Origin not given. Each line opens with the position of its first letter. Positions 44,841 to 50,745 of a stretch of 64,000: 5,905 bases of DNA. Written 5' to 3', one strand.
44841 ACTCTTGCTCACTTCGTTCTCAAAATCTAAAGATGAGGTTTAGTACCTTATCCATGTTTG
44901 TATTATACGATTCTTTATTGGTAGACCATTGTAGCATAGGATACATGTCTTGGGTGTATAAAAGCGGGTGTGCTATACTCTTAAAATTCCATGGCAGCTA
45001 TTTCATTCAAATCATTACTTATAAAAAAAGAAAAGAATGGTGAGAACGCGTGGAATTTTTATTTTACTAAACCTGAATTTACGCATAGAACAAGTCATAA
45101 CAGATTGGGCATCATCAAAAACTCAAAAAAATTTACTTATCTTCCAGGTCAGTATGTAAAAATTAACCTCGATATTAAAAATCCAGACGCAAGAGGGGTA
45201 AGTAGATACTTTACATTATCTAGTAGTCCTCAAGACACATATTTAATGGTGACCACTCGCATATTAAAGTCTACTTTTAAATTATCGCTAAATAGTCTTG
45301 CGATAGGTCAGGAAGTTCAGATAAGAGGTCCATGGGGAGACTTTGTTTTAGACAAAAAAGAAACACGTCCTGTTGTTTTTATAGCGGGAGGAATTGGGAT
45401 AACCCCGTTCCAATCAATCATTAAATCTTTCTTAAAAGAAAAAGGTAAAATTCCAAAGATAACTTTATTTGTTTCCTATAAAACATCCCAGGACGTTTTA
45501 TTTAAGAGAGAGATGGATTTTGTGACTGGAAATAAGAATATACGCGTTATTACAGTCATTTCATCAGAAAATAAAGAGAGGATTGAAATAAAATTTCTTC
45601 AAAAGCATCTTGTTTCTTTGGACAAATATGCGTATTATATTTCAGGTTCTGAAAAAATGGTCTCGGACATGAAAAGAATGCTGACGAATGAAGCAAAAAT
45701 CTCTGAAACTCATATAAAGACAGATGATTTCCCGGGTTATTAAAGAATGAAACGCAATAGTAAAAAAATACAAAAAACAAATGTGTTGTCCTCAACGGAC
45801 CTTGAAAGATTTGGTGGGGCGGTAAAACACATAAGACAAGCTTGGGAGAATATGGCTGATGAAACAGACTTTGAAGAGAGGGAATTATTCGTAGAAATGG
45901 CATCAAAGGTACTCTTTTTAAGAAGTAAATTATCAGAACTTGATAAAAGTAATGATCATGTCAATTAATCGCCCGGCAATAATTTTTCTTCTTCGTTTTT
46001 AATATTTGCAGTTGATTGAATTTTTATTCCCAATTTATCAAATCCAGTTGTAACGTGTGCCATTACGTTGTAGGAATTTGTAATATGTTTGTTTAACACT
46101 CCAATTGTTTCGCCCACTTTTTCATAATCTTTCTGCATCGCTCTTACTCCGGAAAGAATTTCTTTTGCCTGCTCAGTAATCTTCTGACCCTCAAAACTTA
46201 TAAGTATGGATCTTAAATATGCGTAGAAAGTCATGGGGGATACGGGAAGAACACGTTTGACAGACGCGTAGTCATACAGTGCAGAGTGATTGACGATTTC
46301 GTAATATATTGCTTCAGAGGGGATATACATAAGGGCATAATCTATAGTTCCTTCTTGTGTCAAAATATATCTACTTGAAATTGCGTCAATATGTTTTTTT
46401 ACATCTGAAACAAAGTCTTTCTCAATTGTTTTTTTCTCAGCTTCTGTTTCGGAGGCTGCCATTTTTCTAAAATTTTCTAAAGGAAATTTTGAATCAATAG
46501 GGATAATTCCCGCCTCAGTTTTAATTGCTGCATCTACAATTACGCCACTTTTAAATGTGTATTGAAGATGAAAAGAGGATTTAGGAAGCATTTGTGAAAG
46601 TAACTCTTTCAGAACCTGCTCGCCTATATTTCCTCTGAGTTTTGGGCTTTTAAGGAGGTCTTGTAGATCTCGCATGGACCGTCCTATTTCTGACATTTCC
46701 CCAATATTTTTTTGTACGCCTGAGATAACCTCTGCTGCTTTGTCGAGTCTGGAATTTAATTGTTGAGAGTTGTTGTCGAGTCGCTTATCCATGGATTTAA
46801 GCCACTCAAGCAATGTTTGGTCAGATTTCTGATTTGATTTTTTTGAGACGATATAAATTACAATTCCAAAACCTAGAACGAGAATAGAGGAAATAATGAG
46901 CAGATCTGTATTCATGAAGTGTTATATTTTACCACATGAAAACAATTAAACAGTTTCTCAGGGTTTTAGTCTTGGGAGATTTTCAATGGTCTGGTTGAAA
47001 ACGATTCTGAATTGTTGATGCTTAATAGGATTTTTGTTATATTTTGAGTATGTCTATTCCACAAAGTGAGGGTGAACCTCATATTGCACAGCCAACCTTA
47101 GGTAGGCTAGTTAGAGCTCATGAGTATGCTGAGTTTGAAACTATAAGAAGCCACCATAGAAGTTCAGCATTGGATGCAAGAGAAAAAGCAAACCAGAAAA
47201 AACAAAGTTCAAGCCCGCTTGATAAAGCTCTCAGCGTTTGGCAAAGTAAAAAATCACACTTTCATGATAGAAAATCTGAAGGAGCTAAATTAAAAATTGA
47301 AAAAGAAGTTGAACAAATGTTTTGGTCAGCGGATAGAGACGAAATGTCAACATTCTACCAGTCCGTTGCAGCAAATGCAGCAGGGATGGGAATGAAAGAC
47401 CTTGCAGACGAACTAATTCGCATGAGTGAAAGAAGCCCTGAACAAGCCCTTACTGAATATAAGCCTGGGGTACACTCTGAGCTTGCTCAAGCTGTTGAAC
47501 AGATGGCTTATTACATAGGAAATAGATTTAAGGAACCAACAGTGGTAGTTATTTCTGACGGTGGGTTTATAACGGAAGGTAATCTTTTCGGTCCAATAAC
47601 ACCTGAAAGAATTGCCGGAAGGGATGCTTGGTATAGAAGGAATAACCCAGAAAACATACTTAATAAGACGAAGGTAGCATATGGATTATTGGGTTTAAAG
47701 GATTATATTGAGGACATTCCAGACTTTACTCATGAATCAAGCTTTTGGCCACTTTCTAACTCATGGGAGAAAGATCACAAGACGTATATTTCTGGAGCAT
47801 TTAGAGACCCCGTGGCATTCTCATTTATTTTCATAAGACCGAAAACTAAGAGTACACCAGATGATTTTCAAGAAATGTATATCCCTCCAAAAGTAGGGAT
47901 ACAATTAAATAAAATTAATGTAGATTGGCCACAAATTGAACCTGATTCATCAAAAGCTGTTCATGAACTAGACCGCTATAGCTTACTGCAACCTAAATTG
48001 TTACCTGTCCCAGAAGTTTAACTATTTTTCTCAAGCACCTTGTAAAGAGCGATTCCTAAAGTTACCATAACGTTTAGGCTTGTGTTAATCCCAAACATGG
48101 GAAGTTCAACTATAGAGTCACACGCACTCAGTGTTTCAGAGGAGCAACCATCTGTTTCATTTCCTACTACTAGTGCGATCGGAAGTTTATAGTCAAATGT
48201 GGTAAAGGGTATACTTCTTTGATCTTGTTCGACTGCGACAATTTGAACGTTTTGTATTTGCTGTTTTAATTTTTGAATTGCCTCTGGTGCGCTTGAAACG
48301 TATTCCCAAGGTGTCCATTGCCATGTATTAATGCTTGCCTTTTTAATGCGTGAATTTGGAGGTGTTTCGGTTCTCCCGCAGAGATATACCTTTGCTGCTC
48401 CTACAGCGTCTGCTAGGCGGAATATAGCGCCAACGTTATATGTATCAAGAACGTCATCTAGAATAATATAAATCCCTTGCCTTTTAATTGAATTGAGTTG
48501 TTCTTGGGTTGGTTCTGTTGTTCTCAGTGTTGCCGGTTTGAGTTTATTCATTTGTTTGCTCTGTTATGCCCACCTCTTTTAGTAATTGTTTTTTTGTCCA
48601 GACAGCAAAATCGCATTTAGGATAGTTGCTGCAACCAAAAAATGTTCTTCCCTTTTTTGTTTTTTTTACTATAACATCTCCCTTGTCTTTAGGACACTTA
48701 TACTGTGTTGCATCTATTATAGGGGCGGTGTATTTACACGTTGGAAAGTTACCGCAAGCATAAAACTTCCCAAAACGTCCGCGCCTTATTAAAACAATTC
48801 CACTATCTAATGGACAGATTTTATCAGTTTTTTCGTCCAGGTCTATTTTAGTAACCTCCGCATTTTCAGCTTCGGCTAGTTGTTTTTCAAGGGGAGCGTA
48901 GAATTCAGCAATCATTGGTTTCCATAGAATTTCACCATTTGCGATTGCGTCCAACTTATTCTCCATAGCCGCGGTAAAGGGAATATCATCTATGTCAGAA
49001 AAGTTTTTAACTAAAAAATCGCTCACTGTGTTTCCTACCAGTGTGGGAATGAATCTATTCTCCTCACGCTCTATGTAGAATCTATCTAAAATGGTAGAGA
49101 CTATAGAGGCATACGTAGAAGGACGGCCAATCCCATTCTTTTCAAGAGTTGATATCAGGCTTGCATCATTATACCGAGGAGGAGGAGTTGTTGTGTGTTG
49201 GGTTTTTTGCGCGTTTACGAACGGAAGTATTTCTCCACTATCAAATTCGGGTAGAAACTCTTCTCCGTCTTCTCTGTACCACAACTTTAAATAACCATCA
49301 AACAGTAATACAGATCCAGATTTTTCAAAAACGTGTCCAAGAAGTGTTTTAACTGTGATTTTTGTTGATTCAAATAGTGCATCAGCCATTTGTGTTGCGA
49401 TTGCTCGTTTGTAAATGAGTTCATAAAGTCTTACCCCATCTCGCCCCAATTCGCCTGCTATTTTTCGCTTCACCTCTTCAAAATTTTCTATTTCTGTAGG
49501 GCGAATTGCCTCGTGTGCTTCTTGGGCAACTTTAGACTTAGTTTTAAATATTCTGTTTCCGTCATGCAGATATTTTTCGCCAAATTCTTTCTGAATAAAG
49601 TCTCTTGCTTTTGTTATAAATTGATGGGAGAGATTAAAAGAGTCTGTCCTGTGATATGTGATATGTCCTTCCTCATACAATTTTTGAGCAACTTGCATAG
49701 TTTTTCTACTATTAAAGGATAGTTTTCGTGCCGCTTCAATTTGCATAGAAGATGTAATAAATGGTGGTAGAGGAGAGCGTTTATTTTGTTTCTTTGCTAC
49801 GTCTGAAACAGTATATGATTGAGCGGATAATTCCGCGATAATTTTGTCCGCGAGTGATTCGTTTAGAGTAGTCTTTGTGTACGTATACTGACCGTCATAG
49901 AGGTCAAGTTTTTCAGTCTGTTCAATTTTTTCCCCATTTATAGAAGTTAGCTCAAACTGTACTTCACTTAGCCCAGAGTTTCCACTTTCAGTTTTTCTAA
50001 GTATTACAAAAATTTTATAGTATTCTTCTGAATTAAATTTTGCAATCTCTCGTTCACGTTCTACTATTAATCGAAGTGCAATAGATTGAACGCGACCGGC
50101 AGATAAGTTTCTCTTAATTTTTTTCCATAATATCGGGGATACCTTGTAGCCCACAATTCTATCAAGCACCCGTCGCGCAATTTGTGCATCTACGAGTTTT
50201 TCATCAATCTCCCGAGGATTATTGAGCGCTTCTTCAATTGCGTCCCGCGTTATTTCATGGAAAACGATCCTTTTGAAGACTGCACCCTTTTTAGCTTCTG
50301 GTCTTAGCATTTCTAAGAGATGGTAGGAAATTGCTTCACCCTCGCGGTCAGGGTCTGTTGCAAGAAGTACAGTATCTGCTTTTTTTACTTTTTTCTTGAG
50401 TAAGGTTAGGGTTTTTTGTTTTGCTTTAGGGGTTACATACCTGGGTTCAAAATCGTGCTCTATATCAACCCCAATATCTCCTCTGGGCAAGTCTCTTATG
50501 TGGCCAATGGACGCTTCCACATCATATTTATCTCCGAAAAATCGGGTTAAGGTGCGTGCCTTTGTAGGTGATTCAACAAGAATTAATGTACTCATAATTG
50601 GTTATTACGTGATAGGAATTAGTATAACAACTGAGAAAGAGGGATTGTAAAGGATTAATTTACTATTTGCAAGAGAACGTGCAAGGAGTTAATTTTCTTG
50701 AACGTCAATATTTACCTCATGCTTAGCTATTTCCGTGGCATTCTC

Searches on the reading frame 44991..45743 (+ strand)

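Call 44: search_protein_families(library=pfam, proteins=[window:44991-45743:+], max_evalue=0.00001)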
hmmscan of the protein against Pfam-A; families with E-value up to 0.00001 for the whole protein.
window:44991-45743:+ (250 aa): 3 families
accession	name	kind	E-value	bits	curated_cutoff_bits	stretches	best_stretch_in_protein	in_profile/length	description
PF00175.26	NAD_binding_1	-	2e-12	48.1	22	1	130-228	1-108/109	Oxidoreductase NAD-binding domain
PF08030.17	NAD_binding_6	-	9.7e-08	32.7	22.2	1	128-204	4-81/156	Ferric reductase NAD binding domain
PF00970.30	FAD_binding_6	-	5.9e-07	30.2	21.1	0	29-118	9-97/99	Oxidoreductase FAD-binding domain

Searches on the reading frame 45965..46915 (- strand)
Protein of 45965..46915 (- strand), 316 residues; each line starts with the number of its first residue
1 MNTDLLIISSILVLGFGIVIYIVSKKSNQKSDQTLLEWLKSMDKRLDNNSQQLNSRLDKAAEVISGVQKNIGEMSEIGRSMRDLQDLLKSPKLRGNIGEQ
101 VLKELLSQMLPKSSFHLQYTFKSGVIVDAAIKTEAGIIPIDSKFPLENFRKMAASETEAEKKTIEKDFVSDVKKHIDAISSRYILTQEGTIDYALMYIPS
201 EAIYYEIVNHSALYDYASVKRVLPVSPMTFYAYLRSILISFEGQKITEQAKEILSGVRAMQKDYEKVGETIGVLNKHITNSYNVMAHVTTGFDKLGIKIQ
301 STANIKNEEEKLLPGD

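Call 44: search_protein_families(library=pfam, proteins=[window:45965-46915:-], max_evalue=0.00001)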
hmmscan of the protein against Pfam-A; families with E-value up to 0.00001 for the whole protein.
window:45965-46915:- (316 aa): 1 family
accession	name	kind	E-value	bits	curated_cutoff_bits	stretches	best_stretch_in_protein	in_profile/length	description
PF02646.22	RmuC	-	9.9e-53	179.6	26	1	35-288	3-266/291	RmuC family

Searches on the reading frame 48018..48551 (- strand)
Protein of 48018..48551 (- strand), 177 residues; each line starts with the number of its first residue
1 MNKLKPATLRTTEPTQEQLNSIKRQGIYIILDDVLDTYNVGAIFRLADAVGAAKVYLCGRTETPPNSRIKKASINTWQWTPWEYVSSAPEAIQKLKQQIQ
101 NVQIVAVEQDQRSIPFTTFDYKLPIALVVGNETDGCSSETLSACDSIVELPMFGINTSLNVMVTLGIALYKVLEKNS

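Call 44: search_protein_families(library=pfam, proteins=[window:48018-48551:-], max_evalue=0.00001)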
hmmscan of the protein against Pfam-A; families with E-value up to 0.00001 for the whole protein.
window:48018-48551:- (177 aa): 1 family
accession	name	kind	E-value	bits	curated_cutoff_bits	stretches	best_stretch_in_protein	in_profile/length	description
PF00588.24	SpoU_methylase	-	1.5e-35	122.8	29.7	1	27-170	2-142/142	SpoU rRNA Methylase family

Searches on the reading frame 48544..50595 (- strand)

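Call 44: search_protein_families(library=pfam, proteins=[window:48544-50595:-], max_evalue=0.00001)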
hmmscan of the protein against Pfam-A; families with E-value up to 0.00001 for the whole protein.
window:48544-50595:- (683 aa): 3 families
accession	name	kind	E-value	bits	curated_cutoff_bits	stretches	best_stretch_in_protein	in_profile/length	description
PF01131.25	Topoisom_bac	-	3.1e-119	399.1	35.1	1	130-562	2-410/411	DNA topoisomerase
PF01396.24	Zn_ribbon_Top1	-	2.2e-22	79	32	2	633-669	3-38/39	Topoisomerase DNA binding C4 zinc finger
PF01751.28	Toprim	-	1.7e-21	76.7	23.1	1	3-115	1-96/96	Toprim domain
